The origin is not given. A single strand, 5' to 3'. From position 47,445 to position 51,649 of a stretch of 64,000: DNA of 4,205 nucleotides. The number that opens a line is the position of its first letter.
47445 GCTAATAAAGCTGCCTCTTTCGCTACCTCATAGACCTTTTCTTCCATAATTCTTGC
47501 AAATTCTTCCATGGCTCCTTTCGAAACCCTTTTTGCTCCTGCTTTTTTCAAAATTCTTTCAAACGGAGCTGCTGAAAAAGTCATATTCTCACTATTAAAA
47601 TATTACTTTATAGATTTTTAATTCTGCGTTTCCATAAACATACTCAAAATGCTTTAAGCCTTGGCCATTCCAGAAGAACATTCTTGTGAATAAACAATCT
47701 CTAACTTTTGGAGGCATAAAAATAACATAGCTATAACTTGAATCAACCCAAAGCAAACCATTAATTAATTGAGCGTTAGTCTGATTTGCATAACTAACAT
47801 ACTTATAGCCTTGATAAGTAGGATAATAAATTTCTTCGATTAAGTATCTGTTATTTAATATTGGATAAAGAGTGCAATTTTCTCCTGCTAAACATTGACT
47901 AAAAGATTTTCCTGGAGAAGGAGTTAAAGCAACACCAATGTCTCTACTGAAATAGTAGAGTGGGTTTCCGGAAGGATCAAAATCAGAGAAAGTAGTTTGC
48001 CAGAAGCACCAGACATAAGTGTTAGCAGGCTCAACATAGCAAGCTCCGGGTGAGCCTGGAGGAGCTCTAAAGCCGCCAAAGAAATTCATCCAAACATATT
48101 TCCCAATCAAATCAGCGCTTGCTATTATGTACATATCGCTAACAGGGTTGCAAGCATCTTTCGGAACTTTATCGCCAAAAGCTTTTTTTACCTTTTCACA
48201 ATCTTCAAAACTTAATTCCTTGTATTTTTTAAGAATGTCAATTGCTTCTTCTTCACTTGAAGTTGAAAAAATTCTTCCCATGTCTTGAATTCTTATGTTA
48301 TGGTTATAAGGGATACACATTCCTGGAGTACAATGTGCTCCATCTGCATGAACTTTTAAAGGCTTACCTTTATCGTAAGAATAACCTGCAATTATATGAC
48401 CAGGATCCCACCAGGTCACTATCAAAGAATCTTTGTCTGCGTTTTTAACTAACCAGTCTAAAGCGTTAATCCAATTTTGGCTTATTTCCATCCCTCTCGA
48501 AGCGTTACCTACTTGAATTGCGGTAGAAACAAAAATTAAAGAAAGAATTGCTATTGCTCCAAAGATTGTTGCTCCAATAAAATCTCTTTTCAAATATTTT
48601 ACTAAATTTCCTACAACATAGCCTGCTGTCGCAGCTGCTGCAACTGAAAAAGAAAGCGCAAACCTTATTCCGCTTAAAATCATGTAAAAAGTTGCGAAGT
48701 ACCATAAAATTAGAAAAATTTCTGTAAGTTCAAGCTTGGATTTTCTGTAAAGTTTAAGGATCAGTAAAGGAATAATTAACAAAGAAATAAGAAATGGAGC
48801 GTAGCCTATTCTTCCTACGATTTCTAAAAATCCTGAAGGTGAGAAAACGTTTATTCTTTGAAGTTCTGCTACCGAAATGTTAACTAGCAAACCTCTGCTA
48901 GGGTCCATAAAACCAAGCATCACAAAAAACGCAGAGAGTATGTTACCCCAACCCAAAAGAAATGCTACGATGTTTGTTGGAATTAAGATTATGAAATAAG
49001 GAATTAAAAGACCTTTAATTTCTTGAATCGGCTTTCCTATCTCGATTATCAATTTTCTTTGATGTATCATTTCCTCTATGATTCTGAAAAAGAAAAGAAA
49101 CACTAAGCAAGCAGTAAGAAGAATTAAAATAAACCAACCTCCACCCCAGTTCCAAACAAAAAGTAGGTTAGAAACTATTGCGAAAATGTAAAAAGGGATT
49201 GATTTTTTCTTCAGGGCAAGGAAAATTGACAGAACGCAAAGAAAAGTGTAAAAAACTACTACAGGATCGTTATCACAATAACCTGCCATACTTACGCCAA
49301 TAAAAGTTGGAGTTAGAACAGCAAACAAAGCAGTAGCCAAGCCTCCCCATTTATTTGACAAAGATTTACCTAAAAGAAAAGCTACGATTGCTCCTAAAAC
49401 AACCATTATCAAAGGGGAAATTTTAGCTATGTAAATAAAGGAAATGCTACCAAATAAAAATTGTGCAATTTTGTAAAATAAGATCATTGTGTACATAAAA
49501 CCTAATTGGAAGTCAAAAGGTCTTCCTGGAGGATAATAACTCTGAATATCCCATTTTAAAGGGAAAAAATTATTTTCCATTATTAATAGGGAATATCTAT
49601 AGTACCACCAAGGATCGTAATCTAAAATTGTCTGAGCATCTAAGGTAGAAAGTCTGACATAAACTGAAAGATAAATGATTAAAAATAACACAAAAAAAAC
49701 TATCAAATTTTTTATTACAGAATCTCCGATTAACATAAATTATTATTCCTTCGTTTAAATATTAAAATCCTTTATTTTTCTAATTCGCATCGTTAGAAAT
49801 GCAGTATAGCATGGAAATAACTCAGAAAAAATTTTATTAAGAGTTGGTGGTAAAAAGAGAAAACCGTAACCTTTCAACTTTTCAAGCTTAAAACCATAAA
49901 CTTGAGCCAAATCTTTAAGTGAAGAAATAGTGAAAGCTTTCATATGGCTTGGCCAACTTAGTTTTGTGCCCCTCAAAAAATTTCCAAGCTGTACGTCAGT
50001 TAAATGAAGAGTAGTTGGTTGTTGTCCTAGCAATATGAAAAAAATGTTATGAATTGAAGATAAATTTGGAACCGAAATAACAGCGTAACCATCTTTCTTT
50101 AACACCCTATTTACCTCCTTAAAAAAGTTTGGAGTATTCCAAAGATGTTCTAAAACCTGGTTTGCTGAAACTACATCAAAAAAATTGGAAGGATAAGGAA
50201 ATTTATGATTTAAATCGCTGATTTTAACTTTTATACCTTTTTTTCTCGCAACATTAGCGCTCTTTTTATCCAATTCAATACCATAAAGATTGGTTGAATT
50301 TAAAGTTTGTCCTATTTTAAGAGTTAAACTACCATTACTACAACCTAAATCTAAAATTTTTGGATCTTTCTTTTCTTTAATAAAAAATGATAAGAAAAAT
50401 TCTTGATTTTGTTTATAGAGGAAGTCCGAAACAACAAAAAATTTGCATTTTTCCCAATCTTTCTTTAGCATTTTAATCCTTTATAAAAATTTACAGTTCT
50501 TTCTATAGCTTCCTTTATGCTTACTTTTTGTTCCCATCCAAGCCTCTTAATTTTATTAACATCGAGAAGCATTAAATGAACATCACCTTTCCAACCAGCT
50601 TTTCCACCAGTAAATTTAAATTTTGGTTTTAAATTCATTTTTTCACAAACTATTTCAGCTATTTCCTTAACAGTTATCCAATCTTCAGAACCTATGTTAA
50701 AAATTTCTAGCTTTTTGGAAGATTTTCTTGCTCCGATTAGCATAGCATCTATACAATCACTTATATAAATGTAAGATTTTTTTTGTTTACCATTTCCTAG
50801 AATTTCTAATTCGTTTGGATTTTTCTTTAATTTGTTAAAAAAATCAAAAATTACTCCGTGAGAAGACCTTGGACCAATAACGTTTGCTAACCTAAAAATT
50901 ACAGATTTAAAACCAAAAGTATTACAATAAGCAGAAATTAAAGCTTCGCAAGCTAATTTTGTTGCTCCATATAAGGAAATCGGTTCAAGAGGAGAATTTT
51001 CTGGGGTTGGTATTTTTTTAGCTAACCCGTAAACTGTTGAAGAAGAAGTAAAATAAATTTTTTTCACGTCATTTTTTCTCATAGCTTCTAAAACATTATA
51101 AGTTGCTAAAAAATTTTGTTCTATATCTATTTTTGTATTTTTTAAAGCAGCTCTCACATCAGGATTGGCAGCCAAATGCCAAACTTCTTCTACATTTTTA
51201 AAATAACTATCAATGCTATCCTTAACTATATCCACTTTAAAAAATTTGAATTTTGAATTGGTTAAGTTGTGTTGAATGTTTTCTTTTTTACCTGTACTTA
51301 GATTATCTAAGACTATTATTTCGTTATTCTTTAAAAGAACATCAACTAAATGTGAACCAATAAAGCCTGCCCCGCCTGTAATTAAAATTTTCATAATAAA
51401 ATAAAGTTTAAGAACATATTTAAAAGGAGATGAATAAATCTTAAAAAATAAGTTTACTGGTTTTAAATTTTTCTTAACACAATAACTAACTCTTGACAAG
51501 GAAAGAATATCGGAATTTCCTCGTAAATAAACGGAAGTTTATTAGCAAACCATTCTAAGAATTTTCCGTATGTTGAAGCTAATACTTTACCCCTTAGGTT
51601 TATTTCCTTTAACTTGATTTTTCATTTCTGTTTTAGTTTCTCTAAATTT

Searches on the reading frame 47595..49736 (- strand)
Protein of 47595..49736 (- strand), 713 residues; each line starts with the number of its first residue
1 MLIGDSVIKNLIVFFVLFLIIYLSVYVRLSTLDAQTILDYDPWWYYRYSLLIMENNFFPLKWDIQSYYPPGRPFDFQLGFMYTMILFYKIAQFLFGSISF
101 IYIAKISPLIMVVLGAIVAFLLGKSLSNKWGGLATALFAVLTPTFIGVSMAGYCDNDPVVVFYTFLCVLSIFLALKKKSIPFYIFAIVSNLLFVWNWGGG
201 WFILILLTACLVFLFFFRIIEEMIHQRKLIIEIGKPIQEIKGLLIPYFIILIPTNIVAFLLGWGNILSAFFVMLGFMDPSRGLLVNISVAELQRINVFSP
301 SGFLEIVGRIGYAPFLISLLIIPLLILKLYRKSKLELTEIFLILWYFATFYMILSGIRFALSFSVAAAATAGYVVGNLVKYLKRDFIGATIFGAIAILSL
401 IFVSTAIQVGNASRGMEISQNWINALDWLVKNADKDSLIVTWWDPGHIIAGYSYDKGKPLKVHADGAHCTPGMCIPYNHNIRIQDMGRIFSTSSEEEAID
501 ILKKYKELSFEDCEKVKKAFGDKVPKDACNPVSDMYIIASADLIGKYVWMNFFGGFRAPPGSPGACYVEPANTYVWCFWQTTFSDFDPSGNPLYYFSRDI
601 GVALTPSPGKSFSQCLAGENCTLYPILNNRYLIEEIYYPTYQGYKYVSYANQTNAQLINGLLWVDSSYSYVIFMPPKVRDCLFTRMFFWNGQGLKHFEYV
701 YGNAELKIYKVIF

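Call 83: search_protein_families(library=pfam, proteins=[window:47595-49736:-], max_evalue=0.001)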
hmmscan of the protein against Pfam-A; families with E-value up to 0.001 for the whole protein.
window:47595-49736:- (713 aa): 1 family
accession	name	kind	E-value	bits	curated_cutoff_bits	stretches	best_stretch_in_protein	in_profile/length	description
PF02516.20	STT3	-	6.6e-21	75.7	24.5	1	34-398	26-392/405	Oligosaccharyl transferase STT3, N-terminal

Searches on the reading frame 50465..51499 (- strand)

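Call 83: search_protein_families(library=pfam, proteins=[window:50465-51499:-], max_evalue=0.001)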
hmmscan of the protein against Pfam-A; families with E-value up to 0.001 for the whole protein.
window:50465-51499:- (344 aa): 8 families
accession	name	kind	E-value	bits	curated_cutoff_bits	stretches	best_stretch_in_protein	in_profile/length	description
PF01370.27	Epimerase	-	7.9e-55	186.3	20.9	1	38-270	1-240/240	NAD dependent epimerase/dehydratase family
PF16363.11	GDP_Man_Dehyd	-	4e-51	174.9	27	1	39-335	1-332/332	GDP-mannose 4,6 dehydratase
PF01073.25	3Beta_HSD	-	3.7e-20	72.6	22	1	39-259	1-231/280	3-beta hydroxysteroid dehydrogenase/isomerase family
PF02719.21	Polysacc_synt_2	-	2.3e-19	70.1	20.2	1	38-305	1-269/293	Polysaccharide biosynthesis protein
PF04321.23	RmlD_sub_bind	-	9.7e-16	58.1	27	1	36-291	1-234/287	RmlD substrate binding domain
PF07993.18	NAD_binding_4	-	1.3e-11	44.6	20.1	1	40-217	1-216/258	Male sterility protein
PF13460.12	NAD_binding_10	-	4.3e-06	27.1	27.2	1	42-174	1-120/184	NAD(P)H-binding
PF00106.31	adh_short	-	0.00024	21.1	26.6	0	38-153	3-136/195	short chain dehydrogenase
